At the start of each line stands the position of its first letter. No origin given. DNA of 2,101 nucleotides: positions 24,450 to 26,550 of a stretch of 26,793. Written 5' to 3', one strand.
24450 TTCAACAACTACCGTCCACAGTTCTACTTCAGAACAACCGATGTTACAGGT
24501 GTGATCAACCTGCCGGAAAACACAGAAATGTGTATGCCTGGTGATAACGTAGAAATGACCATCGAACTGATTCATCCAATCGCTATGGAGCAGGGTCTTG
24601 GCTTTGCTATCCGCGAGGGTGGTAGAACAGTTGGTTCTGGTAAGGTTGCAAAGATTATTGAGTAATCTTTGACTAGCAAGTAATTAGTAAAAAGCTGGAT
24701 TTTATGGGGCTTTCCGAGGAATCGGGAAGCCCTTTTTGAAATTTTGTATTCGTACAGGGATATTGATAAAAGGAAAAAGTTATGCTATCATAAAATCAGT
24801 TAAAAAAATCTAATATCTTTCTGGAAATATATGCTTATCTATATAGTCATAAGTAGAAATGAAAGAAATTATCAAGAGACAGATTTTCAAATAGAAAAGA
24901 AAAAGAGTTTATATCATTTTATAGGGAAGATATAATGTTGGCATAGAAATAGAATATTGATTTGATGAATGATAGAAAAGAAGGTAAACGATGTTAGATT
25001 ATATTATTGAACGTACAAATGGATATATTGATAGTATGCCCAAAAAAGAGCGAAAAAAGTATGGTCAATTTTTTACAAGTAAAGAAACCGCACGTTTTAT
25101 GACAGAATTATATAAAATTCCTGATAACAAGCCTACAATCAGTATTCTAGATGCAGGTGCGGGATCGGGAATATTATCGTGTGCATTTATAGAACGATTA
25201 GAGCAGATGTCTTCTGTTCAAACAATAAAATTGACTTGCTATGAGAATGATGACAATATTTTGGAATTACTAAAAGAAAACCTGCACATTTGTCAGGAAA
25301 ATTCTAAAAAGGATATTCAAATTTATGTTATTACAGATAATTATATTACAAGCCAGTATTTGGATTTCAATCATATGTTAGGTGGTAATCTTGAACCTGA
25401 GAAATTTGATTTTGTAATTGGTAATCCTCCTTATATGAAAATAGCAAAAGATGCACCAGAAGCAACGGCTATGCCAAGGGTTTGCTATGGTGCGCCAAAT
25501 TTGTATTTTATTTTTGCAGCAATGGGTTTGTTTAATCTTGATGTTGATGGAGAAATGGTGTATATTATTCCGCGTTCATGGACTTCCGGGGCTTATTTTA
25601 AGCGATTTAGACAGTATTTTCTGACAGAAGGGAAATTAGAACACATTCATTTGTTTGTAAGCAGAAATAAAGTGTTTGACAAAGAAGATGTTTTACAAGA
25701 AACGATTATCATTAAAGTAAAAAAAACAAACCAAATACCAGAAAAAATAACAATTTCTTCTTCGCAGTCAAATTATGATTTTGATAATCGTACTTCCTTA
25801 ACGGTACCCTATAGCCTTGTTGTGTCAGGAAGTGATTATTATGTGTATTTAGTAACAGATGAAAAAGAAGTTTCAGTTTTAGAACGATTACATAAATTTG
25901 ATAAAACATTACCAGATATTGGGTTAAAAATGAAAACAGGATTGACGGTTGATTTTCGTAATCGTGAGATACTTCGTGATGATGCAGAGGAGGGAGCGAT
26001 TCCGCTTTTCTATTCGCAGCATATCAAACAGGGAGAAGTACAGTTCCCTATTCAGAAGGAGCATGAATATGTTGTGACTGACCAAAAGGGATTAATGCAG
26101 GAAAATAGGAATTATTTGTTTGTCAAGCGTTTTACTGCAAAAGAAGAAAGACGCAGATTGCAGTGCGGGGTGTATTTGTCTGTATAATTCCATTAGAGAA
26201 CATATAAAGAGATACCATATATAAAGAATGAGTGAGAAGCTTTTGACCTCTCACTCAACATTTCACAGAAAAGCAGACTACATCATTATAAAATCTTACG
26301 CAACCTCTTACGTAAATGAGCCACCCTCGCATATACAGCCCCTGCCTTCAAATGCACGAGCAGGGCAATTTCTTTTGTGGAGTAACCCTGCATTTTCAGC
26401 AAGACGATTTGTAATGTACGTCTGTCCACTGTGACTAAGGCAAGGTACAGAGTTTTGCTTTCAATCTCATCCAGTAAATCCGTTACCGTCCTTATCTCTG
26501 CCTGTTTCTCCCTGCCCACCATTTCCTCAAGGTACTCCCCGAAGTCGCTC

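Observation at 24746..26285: Abrupt AT-rich island with an orphan gamma-class adenine methyltransferase immediately after the tuf terminator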

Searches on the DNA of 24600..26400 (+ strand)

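Call 54: search_rna_families(source=window, start=24600, end=26400, threshold=evalue, max_evalue=1)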
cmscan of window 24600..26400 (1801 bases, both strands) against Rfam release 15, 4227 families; matches with E-value up to 1: 1.
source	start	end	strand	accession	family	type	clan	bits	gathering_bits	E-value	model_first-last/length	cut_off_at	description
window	24706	24775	+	RF02922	RAGATH-32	Cis-reg;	-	20.3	41.8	0.082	1-78/78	no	RAGATH-32 RNA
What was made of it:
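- Tried and rejected: Rfam on 24600-26400: only a sub-threshold RAGATH-32 hit over the terminator (20.3 bits against 41.8) (call 54).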

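Call 71: search_dna_similar(query=L002:11190-16256:+, collection=plasmids, mode=near, max_rows=10)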
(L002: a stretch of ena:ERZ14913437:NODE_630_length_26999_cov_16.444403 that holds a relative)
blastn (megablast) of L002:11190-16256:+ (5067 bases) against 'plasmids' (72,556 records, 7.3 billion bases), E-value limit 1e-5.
Records with a match: 17; places in all: 18; records where one place covers at least 80% of the query: 0.
Best place of each record, by identity: 80-90% 17.
By first word of the organism name: Enterococcus 4; Streptococcus 4; Campylobacter 3; Salmonella 2; Lactococcus 2; Monoglobus 1; Ligilactobacillus 1.
By predicted mobility (MOB-suite, as given by PLSDB): non-mobilizable 10; conjugative 5; mobilizable 2.
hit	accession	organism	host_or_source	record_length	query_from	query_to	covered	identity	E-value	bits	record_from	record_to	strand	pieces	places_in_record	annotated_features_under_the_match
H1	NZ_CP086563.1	Enterococcus faecalis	mixed culture,rectal swab samples of pig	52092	108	4974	37%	80.5%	0e+0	1398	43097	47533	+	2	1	tet(O): tetracycline resistance ribosomal protection protein Tet(O) | sigma-70 family RNA polymerase sigma factor (x2) | TnpV protein | cysteine-rich KTR domain-containing protein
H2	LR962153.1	Enterococcus faecalis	-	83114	108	4974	37%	80.5%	0e+0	1398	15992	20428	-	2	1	tet(O): tetracycline resistance ribosomal protection protein Tet(O)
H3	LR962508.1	Enterococcus faecalis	-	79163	108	4974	37%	80.5%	0e+0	1398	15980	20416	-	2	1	tet(O): tetracycline resistance ribosomal protection protein Tet(O)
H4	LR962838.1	Enterococcus faecalis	-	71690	108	4974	37%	80.5%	0e+0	1398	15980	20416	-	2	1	tet(O): tetracycline resistance ribosomal protection protein Tet(O)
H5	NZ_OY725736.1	Monoglobus pectinilyticus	-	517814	108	1558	29%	80.2%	0e+0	1061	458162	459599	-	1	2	sigma-70 family RNA polymerase sigma factor (x2)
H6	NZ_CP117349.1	Salmonella enterica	Bos taurus,Large intestine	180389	835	4974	22%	81.6%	8e-165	927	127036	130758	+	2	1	tet(O): tetracycline resistance ribosomal protection protein Tet(O) | TnpV protein | cysteine-rich KTR domain-containing protein | multicopper oxidase family protein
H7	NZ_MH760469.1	Salmonella enterica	stool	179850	835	4974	22%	81.6%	8e-165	927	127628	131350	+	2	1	tet(O): tetracycline resistance ribosomal protection protein Tet(O) | TnpV protein | cysteine-rich KTR domain-containing protein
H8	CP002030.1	Campylobacter jejuni subsp. jejuni ICDCCJ07001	-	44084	4568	4974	8%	81.8%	1e-88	337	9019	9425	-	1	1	hypothetical protein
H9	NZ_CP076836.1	Campylobacter jejuni X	Homo sapiens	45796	4568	4974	8%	81.8%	1e-88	337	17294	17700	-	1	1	TnpV protein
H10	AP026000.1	Campylobacter jejuni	Homo sapiens,feces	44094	4568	4974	8%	81.8%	1e-88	337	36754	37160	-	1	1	TnpV protein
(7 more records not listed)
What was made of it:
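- The Monoglobus module does not share the terminal ~100 bp (the match starts at query position 108; call 71).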

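Call 72: get_annotated_region(hit=H5, flank=12000)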
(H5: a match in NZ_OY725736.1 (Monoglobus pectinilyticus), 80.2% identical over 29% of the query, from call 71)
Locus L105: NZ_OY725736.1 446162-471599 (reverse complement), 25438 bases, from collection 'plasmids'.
description: Monoglobus pectinilyticus strain Ruminococcaceae species TSDC17.2-1.2 plasmid 12, complete sequence
organism: Monoglobus pectinilyticus (NCBI taxid 1981510)
taxonomy: Bacteria; Bacillota; Clostridia; Monoglobales; Monoglobaceae; Monoglobus; Monoglobus pectinilyticus
host: -; source: -; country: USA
typing (MOB-suite, as given by PLSDB): non-mobilizable
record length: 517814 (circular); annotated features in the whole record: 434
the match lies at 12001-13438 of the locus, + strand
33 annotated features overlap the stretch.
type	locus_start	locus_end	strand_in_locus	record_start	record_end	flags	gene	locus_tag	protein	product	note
CDS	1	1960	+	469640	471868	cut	-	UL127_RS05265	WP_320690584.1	thiamine pyrophosphate-dependent enzyme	-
CDS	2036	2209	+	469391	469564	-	-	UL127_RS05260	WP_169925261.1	hypothetical protein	-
CDS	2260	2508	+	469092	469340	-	-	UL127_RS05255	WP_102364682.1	spore coat protein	-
CDS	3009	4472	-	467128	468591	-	-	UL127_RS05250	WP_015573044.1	site-specific integrase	GO:0015074 - DNA integration [Evidence IEA]; GO:0006310 - DNA recombination [Evidence IEA]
CDS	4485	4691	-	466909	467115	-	-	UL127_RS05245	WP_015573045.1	helix-turn-helix domain-containing protein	-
CDS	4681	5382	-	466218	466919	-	-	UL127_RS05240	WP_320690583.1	helix-turn-helix domain-containing protein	-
CDS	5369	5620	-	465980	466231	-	-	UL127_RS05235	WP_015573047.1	helix-turn-helix domain-containing protein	-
CDS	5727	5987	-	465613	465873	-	-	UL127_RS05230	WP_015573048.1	helix-turn-helix domain-containing protein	-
CDS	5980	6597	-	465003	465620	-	-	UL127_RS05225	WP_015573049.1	type II toxin-antitoxin system PemK/MazF family toxin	-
CDS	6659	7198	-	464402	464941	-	-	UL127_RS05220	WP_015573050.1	sigma-70 family RNA polymerase sigma factor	-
CDS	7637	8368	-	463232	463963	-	-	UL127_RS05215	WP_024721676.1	ImmA/IrrE family metallo-endopeptidase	-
CDS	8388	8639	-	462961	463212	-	-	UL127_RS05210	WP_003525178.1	hypothetical protein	-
CDS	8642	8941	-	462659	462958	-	-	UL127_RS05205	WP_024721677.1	hypothetical protein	-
CDS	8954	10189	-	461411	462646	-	-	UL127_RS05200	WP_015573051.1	DNA polymerase IV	GO:0006281 - DNA repair [Evidence IEA]; GO:0006261 - DNA-templated DNA replication [Evidence IEA]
CDS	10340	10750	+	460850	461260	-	-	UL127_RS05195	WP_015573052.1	helix-turn-helix transcriptional regulator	-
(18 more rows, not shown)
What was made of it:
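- The module of two sigma-like genes, cargo and TnpV also occurs at 80% identity inside a VirB4-encoding conjugative element of Monoglobus and on Enterococcus and Streptococcus plasmids (calls 71, 72).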
